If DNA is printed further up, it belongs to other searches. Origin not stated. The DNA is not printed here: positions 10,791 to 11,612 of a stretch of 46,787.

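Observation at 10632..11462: Protein with ~22 tandem SAAX tetrapeptide repeats encoded by slippage-prone 12-bp DNA repeats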

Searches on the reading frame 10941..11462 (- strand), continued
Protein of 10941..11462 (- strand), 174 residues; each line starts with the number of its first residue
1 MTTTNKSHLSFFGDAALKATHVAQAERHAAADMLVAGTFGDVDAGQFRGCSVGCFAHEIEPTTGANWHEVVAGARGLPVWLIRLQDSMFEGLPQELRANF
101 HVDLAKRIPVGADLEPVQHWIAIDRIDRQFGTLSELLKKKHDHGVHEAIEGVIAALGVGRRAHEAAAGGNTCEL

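Call 64: find_encoding_contigs(protein=P0001, flank=10000, max_places=2)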
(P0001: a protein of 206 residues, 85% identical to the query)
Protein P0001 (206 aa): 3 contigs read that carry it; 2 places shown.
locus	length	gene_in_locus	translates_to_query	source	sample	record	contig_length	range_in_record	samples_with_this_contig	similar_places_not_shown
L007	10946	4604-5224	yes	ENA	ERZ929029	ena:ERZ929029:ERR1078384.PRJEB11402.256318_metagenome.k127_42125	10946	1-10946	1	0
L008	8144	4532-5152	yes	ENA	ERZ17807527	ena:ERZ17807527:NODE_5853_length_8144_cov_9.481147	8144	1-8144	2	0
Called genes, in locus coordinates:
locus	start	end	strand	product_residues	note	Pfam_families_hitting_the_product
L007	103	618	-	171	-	-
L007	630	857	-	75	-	-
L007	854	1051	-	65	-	-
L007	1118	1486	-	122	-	-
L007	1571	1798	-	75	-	PF13560:HTH_31, PF01381:HTH_3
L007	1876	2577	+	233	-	PF13744:HTH_37 (weak), PF13560:HTH_31 (weak), PF01381:HTH_3 (weak), PF00717:Peptidase_S24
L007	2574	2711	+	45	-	-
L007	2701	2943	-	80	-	-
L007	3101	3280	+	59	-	-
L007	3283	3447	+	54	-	-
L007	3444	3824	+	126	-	-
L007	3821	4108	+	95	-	-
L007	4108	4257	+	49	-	-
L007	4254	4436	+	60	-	-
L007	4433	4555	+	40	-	-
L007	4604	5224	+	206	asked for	-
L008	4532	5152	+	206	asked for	-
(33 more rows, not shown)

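Call 73: find_encoding_contigs(protein=P0095, flank=3000, max_places=1)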
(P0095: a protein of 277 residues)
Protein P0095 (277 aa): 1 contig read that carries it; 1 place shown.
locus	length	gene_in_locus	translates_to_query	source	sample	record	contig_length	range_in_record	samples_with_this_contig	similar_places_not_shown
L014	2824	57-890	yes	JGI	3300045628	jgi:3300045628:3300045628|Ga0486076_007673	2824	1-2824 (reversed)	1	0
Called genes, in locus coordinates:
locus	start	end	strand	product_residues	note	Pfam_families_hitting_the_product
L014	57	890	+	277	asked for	-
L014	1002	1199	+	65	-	-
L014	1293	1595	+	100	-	-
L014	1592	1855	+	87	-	-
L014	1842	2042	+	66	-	PF14090:HTH_39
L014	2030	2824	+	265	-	?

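Call 74: find_encoding_contigs(protein=P0040, flank=10000, max_places=1)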
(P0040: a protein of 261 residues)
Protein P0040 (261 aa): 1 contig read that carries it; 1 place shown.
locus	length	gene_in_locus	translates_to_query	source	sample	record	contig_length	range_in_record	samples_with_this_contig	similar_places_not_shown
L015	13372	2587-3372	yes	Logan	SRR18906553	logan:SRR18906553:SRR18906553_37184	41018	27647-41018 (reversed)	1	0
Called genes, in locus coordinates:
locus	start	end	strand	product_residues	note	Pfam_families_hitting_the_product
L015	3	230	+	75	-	?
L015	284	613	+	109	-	-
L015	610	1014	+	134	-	-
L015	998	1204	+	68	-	-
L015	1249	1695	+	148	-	-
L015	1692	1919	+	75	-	-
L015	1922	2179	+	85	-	-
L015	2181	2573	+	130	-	-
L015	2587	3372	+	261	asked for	-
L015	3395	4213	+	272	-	-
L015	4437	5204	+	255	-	-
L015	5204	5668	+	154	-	-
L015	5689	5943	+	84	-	-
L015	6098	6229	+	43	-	-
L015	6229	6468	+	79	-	-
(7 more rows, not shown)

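Call 76: find_encoding_contigs(protein=P0014, flank=6000, max_places=1)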
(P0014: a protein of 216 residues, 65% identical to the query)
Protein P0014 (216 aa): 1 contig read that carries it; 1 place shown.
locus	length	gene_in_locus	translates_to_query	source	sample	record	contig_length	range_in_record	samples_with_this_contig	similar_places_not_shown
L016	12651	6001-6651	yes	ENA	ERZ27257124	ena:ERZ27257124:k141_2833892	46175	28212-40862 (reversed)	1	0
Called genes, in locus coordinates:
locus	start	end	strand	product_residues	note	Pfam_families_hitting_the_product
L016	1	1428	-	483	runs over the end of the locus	PF00772:DnaB, PF03796:DnaB_C, PF13481:AAA_25 (weak)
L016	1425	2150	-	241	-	-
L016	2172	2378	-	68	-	-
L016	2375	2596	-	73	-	-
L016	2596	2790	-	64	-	-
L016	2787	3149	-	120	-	PF15943:YdaS_toxin (faint)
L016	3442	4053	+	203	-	-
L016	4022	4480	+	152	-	PF08448:PAS_4, PF08447:PAS_3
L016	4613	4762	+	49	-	-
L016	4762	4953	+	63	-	-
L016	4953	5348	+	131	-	-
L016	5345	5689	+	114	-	-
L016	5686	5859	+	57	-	-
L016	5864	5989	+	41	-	-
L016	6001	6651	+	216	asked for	-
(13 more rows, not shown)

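Call 77: find_encoding_contigs(protein=P0191, flank=8000, max_places=1)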
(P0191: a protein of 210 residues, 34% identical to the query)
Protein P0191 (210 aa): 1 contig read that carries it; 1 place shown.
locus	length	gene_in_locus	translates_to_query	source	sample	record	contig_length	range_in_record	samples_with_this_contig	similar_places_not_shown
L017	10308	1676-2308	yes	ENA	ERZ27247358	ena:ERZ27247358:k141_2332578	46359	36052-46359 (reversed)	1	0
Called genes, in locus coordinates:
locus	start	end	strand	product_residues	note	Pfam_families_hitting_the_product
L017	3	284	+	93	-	?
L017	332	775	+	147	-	-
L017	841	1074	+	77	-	-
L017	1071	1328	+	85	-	-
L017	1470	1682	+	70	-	-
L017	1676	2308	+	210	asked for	-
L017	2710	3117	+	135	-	PF09643:YopX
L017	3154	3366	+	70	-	-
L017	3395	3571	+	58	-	-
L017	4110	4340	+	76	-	-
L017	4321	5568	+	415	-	PF01555:N6_N4_Mtase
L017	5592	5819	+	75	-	-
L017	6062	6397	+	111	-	-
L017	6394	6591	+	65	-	-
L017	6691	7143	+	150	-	PF08774:VRR_NUC (weak)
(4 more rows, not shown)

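Call 80: search_protein_families(library=pfam, alignment_id=A5, max_evalue=10)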
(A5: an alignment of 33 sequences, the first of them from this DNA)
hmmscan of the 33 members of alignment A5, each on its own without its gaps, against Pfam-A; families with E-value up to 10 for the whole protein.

A. member 1, seq(174 aa): 0 families

B. families by the number of members that match (of 33 scanned): 11 families
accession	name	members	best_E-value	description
PF20894.2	Tsp36_N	1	0.0024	Small heat shock protein Tsp36, N-terminal domain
PF18757.6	Nmad5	1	0.016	Nucleotide modification associated domain 5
PF12077.13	DUF3556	1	0.035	Transmembrane protein of unknown function (DUF3556)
PF05379.17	Peptidase_C23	1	0.056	Carlavirus endopeptidase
PF16490.10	Oxidoreduct_C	1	0.072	Putative oxidoreductase C terminal domain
PF06627.17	DUF1153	1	0.089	Protein of unknown function (DUF1153)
PF20491.3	Ermin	1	0.1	Ermin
PF13990.11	YjcZ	1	0.13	YjcZ-like protein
PF21415.2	SMK1_alpha_su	1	0.17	SMK1 alpha subunit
PF24815.1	HMG_WDHD1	1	0.18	WDHD1 HMG box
PF16881.10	LIAS_N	1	0.22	N-terminal domain of lipoyl synthase of Radical_SAM family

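Call 81: search_protein_families(library=phrogs, alignment_id=A5, max_evalue=0.001)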
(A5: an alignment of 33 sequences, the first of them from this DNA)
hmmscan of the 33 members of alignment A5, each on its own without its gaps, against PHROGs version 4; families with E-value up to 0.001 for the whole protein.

A. member 1, seq(174 aa): 0 families

B. families by the number of members that match (of 33 scanned): 0 families

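Call 85: find_related_loci(query=A3, collection=genome_contigs, flank=4000)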
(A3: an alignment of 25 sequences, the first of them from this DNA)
Query A3 (174 aa) in genome_contigs; peptide patterns used: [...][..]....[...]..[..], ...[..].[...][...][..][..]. (x = any residue, [..] = any of these).
57 stretches matched a pattern; 8 encode a relative of the query (tblastn E <= 1e-3); 7 distinct loci.
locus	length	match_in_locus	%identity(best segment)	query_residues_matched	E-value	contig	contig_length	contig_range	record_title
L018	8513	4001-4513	85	4-174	1e-94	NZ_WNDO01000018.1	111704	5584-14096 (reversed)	MAG: Luteibacter sp. isolate cluster_DBSCAN_round1_2 GAK28_18, whole genome shotgun sequence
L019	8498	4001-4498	77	9-174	2e-83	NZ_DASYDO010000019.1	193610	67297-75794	MAG: Luteibacter sp. isolate SMAG_U4961 k141_1330149, whole genome shotgun sequence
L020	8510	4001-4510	70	3-174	2e-76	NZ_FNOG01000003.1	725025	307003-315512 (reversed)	Lysobacter enzymogenes strain ATCC 29487, whole genome shotgun sequence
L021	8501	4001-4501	64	7-174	4e-64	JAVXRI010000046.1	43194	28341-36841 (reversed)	MAG: Pseudomonas sp. isolate CGS6M3-bin69 NODE_46_length_43194_cov_74.593339, whole genome shotgun sequence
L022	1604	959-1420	57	9-163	4e-53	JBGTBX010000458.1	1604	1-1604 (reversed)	MAG: Gemmatimonadaceae bacterium isolate JTS-RE106 k141_2517989, whole genome shotgun sequence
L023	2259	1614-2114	49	5-172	8e-50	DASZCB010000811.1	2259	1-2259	MAG TPA_asm: Rhodanobacter sp. isolate SMAG_U6431 k141_29429, whole genome shotgun sequence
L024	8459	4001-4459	63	6-158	1e-58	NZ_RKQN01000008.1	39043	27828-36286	Vulcaniibacterium tengchongense strain DSM 25623 Ga0244695_108, whole genome shotgun sequence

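Call 91: find_encoding_contigs(protein=P0195, flank=7000, max_places=1)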
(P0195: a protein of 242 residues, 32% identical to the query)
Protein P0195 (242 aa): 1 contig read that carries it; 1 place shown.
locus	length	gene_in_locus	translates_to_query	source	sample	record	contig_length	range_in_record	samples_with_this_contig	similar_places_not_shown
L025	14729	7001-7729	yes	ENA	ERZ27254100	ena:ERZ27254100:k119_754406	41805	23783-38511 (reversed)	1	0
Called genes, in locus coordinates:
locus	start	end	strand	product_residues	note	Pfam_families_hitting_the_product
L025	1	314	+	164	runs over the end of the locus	PF03330:DPBB_1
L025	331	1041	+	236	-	-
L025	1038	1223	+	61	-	-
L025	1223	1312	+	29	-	-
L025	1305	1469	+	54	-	-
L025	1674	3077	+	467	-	PF08706:D5_N, PF19263:DUF5906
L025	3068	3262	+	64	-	-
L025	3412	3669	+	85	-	-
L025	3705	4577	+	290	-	PF13479:AAA_24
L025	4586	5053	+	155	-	-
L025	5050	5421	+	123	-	-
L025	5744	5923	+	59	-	-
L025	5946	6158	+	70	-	-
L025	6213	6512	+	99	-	-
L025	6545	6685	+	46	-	-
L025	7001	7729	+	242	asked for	-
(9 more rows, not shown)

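Call 92: find_encoding_contigs(protein=P0216, flank=7000, max_places=1)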
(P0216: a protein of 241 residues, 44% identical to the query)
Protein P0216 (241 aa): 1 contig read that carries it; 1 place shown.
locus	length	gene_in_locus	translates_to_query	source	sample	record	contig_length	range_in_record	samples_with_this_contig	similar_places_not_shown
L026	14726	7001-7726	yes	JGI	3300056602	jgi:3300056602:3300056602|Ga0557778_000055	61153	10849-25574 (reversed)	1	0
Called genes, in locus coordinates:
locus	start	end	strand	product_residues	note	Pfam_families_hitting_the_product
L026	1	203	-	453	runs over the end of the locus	PF00772:DnaB (weak), PF03796:DnaB_C, PF13481:AAA_25 (weak)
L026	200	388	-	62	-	-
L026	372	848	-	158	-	PF08299:Bac_DnaA_C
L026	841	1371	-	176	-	PF07750:GcrA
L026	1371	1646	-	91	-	-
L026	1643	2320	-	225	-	-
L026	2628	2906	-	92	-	-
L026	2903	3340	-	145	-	-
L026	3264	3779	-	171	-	-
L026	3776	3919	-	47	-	-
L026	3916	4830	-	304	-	PF10073:GapR_DNA-bd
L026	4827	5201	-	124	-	-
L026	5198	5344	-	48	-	-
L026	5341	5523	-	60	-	-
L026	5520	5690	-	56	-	-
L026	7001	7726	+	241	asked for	-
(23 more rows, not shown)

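Call 93: find_encoding_contigs(protein=P0224, flank=7000, max_places=1)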
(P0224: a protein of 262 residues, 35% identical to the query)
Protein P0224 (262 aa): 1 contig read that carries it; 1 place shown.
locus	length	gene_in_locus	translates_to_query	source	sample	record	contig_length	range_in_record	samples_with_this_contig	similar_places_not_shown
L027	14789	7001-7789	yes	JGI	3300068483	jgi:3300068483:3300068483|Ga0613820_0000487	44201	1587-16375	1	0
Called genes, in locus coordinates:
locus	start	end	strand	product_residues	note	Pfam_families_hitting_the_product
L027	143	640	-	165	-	PF01510:Amidase_2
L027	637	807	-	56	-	-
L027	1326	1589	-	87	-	-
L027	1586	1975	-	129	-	-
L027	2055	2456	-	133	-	-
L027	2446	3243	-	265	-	-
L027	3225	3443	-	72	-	-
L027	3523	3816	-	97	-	-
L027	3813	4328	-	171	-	-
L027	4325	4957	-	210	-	PF01170:UPF0020 (faint), PF01555:N6_N4_Mtase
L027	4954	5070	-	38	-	-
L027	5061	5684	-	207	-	PF04542:Sigma70_r2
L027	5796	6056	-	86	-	-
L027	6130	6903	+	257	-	PF00717:Peptidase_S24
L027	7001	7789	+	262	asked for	-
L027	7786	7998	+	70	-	-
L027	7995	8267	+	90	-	-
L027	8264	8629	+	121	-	PF27050:Phage_P22_Y8K6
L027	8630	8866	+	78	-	-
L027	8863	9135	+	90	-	PF19698:DUF6197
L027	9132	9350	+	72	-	-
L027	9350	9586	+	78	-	-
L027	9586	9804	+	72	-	-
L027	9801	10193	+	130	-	-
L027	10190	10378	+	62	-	-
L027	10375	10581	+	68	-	-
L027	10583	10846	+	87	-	-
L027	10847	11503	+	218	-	PF10991:Enc34_ssDNA-bd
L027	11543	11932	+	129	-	-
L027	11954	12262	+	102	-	-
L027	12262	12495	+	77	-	-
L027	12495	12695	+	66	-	-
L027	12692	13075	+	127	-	-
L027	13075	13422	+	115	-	-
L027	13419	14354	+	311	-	PF26207:Phage_phiTE_015 (faint)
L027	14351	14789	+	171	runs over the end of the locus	PF16473:Rv2179c-like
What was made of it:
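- Closest known: Early-left. Same: The same genomic niche in temperate relatives: downstream of the repressor, among recombination and anti-restriction genes (calls 64, 76, 92, 93).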

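Call 94: find_encoding_contigs(protein=P0198, flank=7000, max_places=1)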
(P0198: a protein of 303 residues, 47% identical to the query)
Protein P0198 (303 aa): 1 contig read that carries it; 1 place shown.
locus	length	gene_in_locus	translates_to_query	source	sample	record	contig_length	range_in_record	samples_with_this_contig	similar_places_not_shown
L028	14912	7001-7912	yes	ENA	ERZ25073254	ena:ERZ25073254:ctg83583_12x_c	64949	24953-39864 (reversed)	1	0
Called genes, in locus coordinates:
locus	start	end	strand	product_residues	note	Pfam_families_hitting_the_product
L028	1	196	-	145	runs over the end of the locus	-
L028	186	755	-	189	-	-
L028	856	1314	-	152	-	-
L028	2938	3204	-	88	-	-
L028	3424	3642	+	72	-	-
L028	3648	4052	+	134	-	-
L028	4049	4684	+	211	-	-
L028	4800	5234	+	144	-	-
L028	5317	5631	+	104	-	-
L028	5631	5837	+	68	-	-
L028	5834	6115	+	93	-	-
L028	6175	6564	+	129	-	-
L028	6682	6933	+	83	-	-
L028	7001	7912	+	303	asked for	-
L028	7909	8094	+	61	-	-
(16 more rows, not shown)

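Call 105: find_related_loci(query=A3, collection=viral_contigs, flank=3000)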
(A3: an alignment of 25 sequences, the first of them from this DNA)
Query A3 (174 aa) in viral_contigs; peptide patterns used: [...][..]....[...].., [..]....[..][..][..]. (x = any residue, [..] = any of these).
100 stretches matched a pattern; 18 encode a relative of the query (tblastn E <= 1e-3); 18 distinct loci.
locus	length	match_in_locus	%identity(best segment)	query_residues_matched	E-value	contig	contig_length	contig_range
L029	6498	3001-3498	77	9-174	5e-83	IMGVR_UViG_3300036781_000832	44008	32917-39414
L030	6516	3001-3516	69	3-174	3e-77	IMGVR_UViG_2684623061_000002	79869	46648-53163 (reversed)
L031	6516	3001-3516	69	3-174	4e-77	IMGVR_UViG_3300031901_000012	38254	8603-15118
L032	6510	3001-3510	70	3-174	4e-76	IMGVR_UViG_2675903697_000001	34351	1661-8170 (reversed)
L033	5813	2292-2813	60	1-174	4e-63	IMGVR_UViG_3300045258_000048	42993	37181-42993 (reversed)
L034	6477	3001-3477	64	9-168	2e-62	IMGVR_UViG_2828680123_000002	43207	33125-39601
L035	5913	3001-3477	62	9-168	2e-59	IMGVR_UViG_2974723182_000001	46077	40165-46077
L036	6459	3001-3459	63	6-158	3e-58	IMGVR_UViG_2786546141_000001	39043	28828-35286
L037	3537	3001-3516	48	3-174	7e-48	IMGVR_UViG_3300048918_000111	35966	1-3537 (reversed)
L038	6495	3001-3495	52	9-173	1e-46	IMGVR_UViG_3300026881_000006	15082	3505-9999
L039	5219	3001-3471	47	10-172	9e-46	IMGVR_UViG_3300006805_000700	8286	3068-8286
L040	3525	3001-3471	47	10-172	8e-46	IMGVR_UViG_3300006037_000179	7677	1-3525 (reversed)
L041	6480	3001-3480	49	9-174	1e-45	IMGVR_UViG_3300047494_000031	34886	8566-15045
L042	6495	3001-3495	52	9-173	1e-46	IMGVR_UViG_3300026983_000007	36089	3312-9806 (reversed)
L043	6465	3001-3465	46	9-174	4e-42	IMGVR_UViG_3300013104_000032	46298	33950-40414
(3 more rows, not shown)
